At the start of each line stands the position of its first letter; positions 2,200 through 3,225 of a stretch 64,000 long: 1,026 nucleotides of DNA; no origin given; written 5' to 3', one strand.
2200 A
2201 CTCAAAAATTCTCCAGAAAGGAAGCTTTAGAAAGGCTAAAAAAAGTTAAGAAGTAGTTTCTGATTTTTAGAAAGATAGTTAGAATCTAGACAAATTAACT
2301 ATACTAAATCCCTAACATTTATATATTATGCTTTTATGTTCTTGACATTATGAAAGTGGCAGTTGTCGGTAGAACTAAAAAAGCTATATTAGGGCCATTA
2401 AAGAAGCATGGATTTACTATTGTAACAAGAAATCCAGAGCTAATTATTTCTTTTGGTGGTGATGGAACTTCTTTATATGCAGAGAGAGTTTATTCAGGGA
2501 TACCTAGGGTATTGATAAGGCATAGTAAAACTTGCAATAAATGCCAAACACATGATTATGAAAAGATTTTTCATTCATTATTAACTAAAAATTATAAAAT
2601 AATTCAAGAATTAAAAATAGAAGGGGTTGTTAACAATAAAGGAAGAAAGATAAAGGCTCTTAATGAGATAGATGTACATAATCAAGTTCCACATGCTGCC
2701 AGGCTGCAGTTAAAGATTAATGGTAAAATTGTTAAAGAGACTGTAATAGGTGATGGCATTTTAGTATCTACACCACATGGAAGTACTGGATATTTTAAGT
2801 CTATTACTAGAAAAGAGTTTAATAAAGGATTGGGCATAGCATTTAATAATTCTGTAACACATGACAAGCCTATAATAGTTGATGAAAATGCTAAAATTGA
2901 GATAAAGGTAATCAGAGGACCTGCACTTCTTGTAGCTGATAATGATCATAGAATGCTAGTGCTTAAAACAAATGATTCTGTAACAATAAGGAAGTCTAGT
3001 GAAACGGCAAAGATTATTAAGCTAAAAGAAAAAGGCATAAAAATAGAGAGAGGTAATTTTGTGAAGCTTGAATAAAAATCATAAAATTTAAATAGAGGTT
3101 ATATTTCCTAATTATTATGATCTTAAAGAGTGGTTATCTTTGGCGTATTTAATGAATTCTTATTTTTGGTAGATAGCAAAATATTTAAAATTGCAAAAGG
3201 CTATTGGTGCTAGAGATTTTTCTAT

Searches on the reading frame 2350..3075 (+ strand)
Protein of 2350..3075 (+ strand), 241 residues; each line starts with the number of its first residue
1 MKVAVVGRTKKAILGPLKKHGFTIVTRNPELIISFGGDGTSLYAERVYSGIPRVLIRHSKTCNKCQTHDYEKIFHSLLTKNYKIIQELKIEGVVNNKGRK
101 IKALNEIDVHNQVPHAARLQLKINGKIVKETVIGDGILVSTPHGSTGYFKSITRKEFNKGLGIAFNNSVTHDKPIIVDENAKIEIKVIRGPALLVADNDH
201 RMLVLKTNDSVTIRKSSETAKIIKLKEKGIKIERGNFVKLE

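Call 54: find_encoding_contigs(protein=window:2350-3075:+, flank=10000, max_places=2)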
Protein window:2350-3075:+ (241 aa): 1 contig read that carries it; 1 place shown.
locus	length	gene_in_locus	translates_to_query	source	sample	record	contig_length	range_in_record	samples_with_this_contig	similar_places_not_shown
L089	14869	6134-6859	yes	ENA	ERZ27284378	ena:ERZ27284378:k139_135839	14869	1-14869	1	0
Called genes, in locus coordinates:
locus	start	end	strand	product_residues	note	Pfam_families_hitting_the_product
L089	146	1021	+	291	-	-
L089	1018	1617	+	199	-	-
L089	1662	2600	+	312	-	-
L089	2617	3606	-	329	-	PF00578:AhpC-TSA, PF08534:Redoxin, PF13905:Thioredoxin_8, PF17991:Thioredoxin_10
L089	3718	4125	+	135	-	-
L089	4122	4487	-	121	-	-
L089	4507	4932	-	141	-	-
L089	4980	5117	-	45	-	-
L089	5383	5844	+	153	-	-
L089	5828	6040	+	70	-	-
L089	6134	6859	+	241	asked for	PF20143:NAD_kinase_C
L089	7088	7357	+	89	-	-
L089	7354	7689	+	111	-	-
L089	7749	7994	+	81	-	PF00462:Glutaredoxin, PF13417:GST_N_3 (weak)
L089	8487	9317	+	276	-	PF00248:Aldo_ket_red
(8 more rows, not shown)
